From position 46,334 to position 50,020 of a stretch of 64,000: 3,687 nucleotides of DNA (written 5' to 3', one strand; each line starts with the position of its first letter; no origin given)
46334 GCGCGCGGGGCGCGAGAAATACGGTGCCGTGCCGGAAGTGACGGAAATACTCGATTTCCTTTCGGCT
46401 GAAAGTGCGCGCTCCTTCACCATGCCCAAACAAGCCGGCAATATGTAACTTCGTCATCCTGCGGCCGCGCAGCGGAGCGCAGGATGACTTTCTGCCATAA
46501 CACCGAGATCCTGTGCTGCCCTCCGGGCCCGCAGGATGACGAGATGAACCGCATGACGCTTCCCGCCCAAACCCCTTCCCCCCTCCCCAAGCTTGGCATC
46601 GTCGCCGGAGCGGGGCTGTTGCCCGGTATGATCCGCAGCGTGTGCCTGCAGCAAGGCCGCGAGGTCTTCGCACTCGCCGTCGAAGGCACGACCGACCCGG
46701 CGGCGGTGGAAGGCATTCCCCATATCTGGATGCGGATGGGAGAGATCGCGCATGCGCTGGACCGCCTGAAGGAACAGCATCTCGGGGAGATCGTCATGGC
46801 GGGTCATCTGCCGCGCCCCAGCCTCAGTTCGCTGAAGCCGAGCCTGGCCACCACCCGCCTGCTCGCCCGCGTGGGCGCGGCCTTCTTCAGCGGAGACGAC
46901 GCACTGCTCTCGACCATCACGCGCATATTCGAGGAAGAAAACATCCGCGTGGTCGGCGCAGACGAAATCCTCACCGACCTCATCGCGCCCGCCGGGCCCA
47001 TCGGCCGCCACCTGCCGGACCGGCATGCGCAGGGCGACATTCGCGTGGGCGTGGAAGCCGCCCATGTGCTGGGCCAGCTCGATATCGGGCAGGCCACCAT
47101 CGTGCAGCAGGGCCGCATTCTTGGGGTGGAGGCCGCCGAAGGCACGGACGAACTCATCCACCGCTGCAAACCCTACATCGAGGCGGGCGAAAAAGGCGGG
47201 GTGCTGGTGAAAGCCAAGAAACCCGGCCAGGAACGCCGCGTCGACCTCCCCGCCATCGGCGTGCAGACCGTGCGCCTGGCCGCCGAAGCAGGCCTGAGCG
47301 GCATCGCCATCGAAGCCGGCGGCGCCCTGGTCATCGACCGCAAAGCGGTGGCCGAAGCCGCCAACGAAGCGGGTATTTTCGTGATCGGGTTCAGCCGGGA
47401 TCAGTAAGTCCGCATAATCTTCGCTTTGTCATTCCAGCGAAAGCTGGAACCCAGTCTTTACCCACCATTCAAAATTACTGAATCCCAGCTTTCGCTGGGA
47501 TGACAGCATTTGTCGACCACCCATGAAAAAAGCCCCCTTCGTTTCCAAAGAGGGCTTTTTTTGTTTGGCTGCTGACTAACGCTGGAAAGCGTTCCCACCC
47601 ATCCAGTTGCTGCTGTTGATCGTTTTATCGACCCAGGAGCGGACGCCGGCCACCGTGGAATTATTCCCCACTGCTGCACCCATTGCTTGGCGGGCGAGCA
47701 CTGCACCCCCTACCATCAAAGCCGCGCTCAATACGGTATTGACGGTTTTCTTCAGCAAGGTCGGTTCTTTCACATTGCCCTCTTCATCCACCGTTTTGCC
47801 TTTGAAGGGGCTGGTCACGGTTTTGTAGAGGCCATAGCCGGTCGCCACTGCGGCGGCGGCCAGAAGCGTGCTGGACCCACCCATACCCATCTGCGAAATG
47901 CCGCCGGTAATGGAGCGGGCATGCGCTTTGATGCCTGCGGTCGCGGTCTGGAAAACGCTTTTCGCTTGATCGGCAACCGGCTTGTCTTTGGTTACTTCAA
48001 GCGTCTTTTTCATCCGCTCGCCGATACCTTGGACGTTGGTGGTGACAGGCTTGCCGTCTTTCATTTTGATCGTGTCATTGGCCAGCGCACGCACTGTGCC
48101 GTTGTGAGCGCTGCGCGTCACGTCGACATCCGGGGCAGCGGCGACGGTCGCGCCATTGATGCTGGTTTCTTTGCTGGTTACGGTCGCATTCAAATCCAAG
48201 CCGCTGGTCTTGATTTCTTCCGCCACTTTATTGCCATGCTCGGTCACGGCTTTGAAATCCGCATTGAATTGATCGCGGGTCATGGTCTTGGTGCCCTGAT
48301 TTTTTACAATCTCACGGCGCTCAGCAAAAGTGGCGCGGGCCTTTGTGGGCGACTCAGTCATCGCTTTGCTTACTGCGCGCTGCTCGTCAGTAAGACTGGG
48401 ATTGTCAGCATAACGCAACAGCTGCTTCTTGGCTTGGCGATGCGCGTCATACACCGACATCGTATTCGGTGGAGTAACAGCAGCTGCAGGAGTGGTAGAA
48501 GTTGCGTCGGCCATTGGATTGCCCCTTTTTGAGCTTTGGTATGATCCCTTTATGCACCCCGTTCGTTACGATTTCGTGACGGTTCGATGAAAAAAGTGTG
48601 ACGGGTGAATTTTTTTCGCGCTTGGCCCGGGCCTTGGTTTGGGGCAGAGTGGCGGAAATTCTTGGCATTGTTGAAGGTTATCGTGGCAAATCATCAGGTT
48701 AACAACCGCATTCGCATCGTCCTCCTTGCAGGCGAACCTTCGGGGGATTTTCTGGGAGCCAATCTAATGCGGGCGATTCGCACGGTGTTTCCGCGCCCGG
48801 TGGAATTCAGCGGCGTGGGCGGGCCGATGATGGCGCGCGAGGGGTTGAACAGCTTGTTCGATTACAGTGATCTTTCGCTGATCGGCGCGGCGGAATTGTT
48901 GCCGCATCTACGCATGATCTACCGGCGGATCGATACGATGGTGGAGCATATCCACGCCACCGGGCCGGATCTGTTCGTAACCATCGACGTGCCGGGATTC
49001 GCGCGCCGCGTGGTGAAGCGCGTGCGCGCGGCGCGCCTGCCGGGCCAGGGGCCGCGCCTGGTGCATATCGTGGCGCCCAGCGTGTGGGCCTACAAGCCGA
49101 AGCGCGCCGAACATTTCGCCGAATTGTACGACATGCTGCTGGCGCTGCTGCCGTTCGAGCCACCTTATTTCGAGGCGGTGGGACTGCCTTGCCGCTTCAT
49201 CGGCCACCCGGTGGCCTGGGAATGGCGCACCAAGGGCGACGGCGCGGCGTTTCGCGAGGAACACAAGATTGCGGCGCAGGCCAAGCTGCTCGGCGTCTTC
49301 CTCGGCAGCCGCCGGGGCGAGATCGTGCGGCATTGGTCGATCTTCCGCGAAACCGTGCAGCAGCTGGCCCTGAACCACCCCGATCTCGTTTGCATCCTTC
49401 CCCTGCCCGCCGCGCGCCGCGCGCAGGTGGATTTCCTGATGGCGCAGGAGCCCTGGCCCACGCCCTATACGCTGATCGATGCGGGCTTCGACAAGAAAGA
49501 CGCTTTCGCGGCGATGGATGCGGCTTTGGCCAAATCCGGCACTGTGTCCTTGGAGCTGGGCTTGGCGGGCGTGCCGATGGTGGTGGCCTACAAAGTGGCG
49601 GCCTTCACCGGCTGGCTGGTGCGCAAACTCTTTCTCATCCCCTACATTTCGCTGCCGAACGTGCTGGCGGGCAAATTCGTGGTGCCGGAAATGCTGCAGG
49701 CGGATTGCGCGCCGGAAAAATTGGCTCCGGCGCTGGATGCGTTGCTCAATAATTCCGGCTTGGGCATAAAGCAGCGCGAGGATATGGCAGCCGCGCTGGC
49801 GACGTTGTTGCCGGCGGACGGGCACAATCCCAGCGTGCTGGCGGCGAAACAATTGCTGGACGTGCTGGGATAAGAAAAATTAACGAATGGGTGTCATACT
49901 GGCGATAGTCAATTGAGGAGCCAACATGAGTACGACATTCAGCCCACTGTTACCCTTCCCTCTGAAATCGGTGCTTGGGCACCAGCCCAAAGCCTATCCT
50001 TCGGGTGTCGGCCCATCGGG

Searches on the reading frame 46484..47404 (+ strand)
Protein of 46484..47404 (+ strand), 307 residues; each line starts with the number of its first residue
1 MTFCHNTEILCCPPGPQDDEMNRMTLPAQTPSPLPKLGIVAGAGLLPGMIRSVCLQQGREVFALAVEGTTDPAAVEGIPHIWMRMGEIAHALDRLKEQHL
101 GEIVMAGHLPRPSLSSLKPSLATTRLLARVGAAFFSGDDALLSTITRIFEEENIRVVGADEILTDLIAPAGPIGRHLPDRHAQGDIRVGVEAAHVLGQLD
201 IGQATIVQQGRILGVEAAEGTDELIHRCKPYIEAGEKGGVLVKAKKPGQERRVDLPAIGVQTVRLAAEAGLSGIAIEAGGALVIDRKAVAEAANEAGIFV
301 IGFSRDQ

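Call 118: search_protein_families(library=pfam, proteins=[window:46484-47404:+], max_evalue=0.001)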
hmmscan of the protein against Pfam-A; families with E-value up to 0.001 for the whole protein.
window:46484-47404:+ (307 aa): 2 families
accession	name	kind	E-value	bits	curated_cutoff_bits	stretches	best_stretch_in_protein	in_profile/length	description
PF06230.17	LpxI_C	-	1.1e-43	148.7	25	1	170-301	2-131/131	LpxI C-terminal domain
PF17930.7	LpxI_N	-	9.3e-28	97.2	25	1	36-166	1-129/129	LpxI N-terminal domain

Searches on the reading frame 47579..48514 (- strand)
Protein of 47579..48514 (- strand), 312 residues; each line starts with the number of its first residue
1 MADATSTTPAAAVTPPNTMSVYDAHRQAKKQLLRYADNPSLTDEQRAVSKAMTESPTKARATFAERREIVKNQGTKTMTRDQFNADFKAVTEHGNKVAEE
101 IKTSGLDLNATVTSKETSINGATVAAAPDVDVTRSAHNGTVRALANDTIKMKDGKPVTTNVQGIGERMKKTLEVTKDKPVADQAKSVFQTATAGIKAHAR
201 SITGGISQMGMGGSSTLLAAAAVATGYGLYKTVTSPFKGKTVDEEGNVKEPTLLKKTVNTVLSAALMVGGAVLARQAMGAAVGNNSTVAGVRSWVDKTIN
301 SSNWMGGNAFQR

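Call 105: search_protein_families(library=pfam, proteins=[window:47579-48514:-], max_evalue=0.01)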
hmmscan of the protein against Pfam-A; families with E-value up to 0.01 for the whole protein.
window:47579-48514:- (312 aa): 1 family
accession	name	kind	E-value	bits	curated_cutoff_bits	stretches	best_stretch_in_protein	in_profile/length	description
PF09520.16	RE_TdeIII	-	0.0075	16.3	27.2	0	44-126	91-175/242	Type II restriction endonuclease, TdeIII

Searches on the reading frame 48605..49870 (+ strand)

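Call 105: search_protein_families(library=pfam, proteins=[window:48605-49870:+], max_evalue=0.01)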
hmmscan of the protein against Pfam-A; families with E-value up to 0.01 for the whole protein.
window:48605-49870:+ (422 aa): 1 family
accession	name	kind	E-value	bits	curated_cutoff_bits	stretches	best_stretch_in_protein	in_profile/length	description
PF02684.21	LpxB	-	8.7e-93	311.6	22.6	1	38-394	1-351/374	Lipid-A-disaccharide synthetase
